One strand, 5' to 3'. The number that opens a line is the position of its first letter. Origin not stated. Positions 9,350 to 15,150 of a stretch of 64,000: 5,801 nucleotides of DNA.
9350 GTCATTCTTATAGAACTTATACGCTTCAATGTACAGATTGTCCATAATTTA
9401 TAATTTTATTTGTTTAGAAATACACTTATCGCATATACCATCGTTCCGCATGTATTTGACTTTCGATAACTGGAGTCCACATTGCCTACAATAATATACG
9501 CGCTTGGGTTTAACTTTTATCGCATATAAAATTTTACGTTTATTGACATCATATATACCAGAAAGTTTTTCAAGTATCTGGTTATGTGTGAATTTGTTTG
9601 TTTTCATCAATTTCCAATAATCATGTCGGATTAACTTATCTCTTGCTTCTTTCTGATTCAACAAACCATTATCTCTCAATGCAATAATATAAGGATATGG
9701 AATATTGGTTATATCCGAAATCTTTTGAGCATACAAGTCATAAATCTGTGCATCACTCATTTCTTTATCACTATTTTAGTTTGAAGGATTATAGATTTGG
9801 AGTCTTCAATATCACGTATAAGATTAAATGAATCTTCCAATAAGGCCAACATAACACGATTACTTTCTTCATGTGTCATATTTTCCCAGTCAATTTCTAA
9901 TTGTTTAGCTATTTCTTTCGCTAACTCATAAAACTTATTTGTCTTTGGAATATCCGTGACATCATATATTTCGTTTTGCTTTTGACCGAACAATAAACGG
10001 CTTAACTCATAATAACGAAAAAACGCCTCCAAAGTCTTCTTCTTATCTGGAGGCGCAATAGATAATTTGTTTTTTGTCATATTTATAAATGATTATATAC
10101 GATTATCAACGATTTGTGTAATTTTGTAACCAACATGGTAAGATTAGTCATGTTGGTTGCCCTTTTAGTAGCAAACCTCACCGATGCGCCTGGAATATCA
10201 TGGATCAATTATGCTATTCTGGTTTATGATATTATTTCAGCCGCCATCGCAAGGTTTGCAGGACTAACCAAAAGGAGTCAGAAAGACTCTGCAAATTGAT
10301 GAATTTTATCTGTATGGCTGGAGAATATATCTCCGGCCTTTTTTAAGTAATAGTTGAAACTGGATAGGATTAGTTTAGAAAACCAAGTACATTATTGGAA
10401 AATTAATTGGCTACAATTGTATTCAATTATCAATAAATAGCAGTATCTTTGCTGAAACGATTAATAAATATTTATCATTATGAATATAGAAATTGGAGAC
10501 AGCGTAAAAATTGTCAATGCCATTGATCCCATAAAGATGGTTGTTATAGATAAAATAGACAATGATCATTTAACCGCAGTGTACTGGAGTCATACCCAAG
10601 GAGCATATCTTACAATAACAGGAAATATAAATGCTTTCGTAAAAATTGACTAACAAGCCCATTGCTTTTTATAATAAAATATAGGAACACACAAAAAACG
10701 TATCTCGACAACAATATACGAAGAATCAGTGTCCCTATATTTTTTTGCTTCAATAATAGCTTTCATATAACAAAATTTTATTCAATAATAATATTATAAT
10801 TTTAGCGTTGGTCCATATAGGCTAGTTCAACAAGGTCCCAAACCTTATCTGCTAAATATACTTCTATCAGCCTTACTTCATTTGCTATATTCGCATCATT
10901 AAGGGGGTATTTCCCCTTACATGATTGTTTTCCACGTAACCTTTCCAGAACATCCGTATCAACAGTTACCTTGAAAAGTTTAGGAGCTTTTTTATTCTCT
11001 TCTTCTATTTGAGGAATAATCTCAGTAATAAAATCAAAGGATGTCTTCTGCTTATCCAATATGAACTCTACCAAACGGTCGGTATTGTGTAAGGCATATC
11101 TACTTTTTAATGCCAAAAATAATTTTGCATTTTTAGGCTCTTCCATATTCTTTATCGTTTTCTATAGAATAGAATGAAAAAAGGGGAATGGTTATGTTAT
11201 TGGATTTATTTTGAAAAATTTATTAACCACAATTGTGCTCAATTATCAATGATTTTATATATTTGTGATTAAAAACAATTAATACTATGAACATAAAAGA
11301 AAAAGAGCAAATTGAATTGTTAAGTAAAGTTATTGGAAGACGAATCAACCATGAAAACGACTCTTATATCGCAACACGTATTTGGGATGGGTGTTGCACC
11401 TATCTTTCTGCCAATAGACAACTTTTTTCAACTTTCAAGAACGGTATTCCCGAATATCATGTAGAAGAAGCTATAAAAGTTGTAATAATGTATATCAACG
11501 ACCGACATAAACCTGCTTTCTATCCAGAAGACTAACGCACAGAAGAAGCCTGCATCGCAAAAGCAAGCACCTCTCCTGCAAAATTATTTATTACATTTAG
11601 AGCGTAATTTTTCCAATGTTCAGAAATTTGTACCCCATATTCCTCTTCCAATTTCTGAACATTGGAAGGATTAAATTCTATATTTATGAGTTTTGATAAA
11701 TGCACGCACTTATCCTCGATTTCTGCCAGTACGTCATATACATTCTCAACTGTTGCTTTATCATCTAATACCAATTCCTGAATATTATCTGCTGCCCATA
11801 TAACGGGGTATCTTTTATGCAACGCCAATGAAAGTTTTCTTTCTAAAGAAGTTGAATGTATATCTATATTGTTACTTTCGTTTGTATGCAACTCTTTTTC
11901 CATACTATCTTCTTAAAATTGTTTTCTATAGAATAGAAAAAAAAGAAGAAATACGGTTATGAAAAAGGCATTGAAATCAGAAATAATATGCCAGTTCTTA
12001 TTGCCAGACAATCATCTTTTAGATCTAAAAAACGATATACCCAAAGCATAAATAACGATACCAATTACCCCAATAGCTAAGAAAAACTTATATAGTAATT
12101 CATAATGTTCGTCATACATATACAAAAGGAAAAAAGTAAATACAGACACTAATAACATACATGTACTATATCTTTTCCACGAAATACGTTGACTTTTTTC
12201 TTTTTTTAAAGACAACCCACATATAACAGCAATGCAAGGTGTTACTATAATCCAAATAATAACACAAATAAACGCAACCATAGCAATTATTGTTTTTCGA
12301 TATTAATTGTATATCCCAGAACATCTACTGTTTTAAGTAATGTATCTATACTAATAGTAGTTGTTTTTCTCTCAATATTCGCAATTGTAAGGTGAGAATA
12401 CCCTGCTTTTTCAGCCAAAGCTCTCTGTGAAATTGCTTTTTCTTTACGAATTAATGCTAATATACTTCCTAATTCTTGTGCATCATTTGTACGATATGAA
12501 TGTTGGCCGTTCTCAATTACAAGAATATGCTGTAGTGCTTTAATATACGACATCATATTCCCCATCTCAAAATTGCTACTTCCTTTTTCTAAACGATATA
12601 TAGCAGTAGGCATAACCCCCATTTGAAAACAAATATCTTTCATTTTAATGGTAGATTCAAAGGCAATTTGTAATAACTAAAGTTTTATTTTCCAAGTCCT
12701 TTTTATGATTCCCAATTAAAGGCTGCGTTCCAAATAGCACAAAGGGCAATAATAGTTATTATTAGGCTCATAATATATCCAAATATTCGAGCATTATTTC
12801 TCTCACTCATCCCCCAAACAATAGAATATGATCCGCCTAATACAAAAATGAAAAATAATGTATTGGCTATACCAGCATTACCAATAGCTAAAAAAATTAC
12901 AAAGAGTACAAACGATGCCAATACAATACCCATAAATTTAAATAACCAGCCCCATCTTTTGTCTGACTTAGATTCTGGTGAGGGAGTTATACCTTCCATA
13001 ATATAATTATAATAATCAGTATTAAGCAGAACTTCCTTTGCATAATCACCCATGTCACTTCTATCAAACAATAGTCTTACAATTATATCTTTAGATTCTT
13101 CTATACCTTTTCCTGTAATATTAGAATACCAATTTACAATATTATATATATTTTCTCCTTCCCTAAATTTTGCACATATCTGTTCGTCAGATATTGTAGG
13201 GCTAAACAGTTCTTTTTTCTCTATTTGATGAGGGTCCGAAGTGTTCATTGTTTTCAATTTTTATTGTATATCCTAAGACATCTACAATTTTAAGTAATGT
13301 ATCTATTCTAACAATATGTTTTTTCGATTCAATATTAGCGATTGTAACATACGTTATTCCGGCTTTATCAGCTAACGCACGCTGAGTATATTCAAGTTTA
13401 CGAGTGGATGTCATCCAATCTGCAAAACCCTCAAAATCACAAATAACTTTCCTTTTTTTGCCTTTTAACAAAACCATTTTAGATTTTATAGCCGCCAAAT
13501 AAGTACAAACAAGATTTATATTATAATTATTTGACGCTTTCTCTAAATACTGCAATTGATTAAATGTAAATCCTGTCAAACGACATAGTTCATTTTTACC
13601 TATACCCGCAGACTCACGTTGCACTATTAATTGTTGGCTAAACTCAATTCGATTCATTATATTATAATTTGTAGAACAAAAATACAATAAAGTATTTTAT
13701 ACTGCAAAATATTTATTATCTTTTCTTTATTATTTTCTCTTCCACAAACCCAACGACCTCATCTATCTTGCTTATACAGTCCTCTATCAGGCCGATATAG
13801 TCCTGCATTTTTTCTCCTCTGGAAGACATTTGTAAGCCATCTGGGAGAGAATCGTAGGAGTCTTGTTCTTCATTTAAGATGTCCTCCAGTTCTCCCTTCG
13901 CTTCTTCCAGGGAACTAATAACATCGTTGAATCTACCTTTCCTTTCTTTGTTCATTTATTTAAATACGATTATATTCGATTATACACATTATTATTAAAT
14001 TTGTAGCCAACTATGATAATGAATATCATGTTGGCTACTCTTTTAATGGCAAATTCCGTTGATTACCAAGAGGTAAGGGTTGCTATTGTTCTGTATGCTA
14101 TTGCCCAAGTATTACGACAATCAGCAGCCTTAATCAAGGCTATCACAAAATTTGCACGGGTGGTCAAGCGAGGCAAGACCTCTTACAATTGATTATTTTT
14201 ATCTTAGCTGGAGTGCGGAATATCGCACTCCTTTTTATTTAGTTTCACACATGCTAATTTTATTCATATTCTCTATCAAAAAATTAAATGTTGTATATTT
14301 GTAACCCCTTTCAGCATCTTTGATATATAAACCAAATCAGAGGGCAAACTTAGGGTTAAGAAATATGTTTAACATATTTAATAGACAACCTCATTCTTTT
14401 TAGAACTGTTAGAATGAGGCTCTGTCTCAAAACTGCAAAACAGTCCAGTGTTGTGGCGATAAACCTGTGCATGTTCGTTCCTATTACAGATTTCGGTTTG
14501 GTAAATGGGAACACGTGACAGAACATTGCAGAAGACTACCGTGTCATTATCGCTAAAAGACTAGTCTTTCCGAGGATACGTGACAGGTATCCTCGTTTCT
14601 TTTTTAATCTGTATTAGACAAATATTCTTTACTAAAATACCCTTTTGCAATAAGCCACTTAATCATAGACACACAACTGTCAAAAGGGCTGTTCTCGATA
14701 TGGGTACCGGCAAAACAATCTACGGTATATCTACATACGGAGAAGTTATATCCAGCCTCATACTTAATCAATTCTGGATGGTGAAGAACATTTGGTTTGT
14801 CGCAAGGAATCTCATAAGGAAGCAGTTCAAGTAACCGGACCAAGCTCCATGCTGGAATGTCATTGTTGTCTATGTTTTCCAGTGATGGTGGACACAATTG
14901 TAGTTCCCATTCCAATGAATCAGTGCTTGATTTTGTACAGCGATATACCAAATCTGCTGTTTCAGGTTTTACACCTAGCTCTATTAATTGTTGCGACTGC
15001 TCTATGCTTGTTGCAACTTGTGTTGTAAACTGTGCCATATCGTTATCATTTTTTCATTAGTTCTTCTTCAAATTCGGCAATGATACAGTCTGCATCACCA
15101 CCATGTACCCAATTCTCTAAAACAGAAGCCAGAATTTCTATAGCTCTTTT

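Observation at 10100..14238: Two copies of a ~240-nt hairpin-plus-terminator element on the strand opposite the surrounding operon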

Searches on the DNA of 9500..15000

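Call 30: search_rna_families(source=window, start=9500, end=15000, threshold=evalue, max_evalue=1)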
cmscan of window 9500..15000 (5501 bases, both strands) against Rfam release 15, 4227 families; matches with E-value up to 1: 5.
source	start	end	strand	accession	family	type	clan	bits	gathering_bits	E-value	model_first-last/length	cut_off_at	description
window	11605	11674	+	RF03835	mir-955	Gene; miRNA;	-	30.2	50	0.00088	1-81/81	no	mir-955 microRNA precursor family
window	11600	11685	+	RF00739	MIR476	Gene; miRNA;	-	27.4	80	0.077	1-92/92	no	MIR476 microRNA precursor family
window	11601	11676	-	RF00144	mir-199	Gene; miRNA;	-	23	60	0.089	1-80/80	no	mir-199 microRNA precursor family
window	11588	11690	+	RF04213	MIR7807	Gene; miRNA;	-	22.6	90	0.43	1-134/134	no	MIR7807 microRNA precursor family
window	11542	11685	-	RF02376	antisense_SR1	Gene; sRNA;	-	20.5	45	0.87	1-210/210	no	SR1 sRNA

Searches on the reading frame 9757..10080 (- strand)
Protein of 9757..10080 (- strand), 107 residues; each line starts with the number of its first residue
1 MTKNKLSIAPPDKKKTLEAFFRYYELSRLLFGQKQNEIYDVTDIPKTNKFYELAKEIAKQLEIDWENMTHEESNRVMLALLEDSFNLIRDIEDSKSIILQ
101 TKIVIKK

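Call 8: search_protein_families(library=phrogs, proteins=[window:9757-10080:-], max_evalue=0.01)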
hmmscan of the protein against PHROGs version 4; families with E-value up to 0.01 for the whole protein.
window:9757-10080:- (107 aa): 0 families

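Call 10: find_related_loci(query=window:9757-10080:-, collection=viral_contigs, flank=6000)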
Query window:9757-10080:- (107 aa) in viral_contigs; peptide patterns used: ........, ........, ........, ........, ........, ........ (x = any residue, [..] = any of these).
98 stretches matched a pattern; 30 encode a relative of the query (tblastn E <= 1e-3); 30 distinct loci.
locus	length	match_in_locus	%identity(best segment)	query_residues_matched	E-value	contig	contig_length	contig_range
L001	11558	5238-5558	100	1-107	1e-68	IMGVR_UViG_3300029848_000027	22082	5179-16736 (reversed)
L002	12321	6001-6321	100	1-107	1e-68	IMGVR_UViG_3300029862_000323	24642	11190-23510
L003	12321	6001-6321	100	1-107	1e-68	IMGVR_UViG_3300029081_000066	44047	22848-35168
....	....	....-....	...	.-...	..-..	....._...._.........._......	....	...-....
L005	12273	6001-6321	100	1-107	1e-68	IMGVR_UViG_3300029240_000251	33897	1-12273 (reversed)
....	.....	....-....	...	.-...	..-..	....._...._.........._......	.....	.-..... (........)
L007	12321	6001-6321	100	1-107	1e-68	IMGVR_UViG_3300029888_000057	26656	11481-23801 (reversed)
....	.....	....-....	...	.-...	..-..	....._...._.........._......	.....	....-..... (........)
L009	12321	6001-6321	100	1-107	1e-68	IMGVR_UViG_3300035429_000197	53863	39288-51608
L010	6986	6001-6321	100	1-107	1e-68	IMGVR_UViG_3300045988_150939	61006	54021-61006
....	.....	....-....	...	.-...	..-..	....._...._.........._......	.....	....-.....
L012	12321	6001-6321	100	1-107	1e-68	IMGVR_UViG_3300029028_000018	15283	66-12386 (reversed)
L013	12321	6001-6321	100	1-107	1e-68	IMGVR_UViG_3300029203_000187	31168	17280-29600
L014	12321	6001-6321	100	1-107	1e-68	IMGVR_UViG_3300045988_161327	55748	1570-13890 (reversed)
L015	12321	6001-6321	99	1-107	3e-68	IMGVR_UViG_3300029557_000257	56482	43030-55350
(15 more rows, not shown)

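Call 81: search_protein_families(library=padloc, proteins=[window:9757-10080:-], max_evalue=0.1)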
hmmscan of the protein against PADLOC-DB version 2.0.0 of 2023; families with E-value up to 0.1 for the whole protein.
window:9757-10080:- (107 aa): 0 families

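Call 82: search_protein_families(library=ncbifam, proteins=[window:9757-10080:-], max_evalue=0.1)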
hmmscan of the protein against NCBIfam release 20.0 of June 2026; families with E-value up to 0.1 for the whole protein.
window:9757-10080:- (107 aa): 0 families
